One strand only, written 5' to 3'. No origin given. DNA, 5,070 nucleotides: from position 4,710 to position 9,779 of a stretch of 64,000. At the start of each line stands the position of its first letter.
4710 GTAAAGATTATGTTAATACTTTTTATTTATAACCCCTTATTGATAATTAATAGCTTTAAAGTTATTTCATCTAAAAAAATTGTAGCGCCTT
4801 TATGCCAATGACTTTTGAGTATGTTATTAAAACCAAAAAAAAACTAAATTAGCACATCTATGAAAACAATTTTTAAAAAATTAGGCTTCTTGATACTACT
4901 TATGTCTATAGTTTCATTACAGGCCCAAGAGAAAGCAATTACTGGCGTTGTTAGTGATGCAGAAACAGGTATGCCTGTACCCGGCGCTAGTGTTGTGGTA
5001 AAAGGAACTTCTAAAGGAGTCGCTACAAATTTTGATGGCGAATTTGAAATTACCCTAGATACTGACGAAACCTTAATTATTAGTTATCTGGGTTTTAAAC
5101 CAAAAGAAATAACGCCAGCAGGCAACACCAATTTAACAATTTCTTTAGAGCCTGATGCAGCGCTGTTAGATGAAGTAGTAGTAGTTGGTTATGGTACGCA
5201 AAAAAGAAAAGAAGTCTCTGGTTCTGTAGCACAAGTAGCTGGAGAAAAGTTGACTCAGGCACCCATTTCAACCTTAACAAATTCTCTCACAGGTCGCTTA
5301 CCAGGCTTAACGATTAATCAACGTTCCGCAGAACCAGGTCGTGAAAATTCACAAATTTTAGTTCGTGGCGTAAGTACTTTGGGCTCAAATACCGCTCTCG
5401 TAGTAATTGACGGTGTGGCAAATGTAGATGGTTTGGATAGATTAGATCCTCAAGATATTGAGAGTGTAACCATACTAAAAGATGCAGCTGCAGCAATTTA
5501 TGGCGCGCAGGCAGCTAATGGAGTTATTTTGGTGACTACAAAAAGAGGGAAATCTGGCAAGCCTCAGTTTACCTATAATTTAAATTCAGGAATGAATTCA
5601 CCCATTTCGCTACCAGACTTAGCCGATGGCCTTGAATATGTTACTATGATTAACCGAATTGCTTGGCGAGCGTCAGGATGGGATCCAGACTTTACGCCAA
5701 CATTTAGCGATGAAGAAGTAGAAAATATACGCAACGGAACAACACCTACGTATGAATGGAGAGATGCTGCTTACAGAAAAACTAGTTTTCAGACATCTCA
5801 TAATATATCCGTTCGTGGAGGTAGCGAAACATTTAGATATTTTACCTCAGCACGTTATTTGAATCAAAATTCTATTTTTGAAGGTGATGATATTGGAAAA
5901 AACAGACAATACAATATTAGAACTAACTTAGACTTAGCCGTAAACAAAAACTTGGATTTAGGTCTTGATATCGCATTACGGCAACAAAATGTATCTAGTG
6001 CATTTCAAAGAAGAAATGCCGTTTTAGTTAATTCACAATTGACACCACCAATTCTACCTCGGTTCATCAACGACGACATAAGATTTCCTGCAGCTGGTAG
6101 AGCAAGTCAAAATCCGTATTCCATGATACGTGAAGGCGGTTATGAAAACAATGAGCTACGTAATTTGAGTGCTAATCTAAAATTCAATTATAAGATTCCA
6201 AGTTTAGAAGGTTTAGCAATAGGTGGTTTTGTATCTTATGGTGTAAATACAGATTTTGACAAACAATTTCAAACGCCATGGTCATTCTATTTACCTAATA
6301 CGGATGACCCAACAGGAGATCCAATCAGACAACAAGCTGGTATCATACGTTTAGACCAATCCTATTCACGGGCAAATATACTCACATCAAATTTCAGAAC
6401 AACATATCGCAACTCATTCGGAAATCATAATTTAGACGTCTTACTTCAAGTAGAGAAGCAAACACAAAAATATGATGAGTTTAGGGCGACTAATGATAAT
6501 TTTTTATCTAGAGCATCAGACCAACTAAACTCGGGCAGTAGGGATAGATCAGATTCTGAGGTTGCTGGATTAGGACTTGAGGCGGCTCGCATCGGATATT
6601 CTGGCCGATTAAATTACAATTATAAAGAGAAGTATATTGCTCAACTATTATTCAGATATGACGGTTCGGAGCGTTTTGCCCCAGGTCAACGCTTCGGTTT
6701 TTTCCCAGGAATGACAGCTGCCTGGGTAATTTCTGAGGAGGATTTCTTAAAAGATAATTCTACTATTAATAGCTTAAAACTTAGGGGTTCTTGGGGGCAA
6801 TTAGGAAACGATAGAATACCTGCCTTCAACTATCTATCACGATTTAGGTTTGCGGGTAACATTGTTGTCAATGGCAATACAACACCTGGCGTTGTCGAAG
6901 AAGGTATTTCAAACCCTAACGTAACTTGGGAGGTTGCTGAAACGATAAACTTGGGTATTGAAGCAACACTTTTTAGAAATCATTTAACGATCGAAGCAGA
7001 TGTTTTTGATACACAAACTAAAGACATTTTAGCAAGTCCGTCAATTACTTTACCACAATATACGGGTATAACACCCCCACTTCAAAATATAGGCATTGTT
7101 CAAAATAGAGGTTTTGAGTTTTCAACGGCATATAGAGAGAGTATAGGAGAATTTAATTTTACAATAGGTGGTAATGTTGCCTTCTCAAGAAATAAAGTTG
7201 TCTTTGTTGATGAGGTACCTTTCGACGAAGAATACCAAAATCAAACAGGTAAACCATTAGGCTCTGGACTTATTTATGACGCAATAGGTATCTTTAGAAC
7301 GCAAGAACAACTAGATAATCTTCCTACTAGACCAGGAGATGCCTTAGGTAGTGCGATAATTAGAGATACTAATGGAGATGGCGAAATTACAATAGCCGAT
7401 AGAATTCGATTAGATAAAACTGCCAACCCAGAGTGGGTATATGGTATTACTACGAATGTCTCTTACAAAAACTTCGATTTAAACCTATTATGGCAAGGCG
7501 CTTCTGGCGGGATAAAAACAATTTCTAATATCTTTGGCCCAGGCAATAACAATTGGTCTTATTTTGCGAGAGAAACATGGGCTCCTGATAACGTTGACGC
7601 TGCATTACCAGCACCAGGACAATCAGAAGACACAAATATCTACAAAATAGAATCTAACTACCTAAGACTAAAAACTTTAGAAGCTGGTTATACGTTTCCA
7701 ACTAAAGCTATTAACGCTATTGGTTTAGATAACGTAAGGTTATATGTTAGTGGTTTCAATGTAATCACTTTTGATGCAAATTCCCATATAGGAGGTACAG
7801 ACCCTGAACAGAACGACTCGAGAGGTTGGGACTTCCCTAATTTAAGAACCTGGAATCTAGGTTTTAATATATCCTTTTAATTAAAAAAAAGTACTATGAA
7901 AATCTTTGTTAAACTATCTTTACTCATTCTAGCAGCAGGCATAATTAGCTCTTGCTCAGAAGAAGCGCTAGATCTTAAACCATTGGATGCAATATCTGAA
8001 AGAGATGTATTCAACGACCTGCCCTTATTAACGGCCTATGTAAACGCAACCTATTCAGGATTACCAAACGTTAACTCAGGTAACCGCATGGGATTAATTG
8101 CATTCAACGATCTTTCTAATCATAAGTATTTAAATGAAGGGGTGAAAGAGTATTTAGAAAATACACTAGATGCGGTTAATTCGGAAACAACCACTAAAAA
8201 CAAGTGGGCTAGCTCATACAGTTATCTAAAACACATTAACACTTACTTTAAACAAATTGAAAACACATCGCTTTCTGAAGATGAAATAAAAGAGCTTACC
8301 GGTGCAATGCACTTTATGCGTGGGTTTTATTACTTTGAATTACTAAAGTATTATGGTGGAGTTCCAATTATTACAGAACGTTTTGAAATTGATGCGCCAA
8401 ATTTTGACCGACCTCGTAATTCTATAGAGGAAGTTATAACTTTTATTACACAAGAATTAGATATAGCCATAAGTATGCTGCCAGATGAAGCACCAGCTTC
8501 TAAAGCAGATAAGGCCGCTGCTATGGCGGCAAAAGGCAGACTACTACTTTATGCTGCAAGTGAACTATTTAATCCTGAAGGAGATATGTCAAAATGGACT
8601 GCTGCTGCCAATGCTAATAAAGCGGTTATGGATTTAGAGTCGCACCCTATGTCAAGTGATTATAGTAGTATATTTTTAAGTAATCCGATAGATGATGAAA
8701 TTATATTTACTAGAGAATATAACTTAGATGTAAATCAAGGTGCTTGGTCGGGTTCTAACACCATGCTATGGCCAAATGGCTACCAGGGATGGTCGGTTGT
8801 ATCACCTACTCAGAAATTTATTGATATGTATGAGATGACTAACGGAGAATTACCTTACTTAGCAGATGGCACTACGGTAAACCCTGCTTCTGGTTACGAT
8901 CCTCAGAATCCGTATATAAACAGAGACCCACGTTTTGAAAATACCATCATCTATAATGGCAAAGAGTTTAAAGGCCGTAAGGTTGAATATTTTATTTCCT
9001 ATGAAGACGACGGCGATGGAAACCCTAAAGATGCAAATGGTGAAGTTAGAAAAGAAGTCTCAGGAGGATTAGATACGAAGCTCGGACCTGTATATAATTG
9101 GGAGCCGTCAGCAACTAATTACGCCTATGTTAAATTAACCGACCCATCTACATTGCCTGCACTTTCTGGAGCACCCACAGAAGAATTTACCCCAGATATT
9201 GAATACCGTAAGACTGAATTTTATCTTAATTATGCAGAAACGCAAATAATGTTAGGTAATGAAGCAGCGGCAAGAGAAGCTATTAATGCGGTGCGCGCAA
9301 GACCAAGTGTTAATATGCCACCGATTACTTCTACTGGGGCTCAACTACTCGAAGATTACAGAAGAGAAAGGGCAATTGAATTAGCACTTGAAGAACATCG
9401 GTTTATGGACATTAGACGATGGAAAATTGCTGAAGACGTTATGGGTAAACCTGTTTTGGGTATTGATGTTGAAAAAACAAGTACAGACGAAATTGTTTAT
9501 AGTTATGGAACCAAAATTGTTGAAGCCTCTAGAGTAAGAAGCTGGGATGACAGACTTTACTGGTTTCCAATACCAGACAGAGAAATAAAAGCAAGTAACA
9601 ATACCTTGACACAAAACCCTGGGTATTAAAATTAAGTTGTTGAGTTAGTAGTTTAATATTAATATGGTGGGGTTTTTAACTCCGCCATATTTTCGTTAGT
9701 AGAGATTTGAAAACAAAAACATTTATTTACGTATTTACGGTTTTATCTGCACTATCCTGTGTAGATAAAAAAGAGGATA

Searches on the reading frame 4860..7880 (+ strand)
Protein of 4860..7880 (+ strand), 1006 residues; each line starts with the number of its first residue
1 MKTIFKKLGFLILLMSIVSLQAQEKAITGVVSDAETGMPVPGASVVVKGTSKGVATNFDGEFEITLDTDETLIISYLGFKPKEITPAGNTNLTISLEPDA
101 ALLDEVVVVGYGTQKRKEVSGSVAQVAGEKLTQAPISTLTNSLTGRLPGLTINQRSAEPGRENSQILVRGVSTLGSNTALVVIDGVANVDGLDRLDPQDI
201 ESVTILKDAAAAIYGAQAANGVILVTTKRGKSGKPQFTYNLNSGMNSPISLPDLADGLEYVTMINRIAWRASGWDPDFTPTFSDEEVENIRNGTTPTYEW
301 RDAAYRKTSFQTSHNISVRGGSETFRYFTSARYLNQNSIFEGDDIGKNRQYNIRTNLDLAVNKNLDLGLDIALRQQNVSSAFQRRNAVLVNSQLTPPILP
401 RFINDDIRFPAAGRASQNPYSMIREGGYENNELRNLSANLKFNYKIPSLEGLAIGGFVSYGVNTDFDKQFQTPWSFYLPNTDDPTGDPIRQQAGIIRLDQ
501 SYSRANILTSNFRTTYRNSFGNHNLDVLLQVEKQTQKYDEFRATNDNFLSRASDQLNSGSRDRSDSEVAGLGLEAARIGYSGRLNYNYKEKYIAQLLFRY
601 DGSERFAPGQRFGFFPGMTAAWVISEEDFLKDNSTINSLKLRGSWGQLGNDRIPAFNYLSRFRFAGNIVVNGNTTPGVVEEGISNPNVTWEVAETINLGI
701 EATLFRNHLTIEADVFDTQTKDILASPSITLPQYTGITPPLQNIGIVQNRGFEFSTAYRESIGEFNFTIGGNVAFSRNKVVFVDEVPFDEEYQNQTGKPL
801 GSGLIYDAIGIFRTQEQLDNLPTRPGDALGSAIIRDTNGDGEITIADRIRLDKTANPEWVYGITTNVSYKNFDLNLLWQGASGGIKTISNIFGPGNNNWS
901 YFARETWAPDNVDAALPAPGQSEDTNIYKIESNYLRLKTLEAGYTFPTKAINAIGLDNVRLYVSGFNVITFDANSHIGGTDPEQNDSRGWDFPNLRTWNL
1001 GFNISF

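Call 6: search_protein_families(library=pfam, proteins=[window:4860-7880:+])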
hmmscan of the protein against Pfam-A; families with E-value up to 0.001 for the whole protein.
window:4860-7880:+ (1006 aa): 3 families
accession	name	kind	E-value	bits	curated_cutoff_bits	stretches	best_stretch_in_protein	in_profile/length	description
PF13715.12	CarbopepD_reg_2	-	1.9e-20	73.1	32.2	1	27-108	1-88/88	CarboxypepD_reg-like domain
PF07715.20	Plug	-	1.2e-19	71.2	23.9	1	116-222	2-107/107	TonB-dependent Receptor Plug Domain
PF13620.12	CarboxypepD_reg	-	3.4e-11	43.8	32.3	1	27-96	2-81/82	Carboxypeptidase regulatory-like domain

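Call 7: search_protein_families(library=ncbifam, proteins=[window:4860-7880:+])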
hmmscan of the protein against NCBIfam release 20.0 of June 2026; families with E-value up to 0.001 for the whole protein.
window:4860-7880:+ (1006 aa): 10 families
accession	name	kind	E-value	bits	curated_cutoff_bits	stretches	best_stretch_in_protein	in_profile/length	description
TIGR04056.1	OMP_RagA_SusC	subfamily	3.2e-261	869.8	368.25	1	26-1006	2-981/981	SusC/RagA family TonB-linked outer membrane protein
TIGR04057.1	SusC_RagA_signa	signature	3.5e-16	58.7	46.2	1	199-228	1-31/31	SusC/RagA subfamily TonB-dependent outer membrane receptor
TIGR01785.1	TonB-hemin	subfamily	1.8e-12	46.5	316.85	2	103-229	1-130/677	TonB-dependent heme/hemoglobin receptor family protein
NF052649.1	TonRcptRhtA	equivalog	3.5e-08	32.1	1100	1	173-249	105-186/744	TonB-dependent siderophore receptor RhtA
TIGR01779.1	TonB-B12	equivalog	1.2e-06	27.4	599.7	1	99-238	25-165/614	TonB-dependent vitamin B12 receptor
NF053692.1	BamP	equivalog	1.5e-06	27.8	230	1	1-142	1-142/251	BamP family beta-barrel-assembly machinery protein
NF053590.1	TonB_dep_TOL0244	equivalog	0.00014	20.6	645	1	108-233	17-145/604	TOL_0244 family TonB-dependent receptor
NF007926.1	PRK10641.1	equivalog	0.00019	20.1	836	1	141-234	65-160/617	TonB-dependent vitamin B12 receptor BtuB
NF010048.1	PRK13524.1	subfamily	0.0005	18.6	493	0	123-232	57-180/744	FepA family TonB-dependent siderophore receptor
TIGR01786.1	TonB-hemlactrns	subfamily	0.0005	18.5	323.75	0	116-229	18-135/719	TonB-dependent hemoglobin/transferrin/lactoferrin family receptor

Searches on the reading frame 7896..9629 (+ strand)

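Call 6: search_protein_families(library=pfam, proteins=[window:7896-9629:+])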
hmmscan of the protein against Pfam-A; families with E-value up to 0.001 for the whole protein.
window:7896-9629:+ (577 aa): 2 families
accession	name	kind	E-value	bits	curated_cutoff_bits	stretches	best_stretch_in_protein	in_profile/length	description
PF07980.17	SusD_RagB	-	1.7e-49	169.5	23.1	1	268-577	2-297/297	SusD family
PF14322.12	SusD-like_3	-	1.8e-22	81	27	1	25-218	3-191/191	Starch-binding associating with outer membrane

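Call 7: search_protein_families(library=ncbifam, proteins=[window:7896-9629:+])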
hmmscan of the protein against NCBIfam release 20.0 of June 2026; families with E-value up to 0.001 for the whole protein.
window:7896-9629:+ (577 aa): 2 families
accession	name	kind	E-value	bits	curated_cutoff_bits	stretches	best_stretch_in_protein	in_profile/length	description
NF033071.0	SusD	exception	2.1e-12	46.1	725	1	111-262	126-280/558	starch-binding outer membrane lipoprotein SusD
NF033072.0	NanU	exception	5.5e-12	45.5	425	1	80-276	82-280/521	SusD family outer membrane lipoprotein NanU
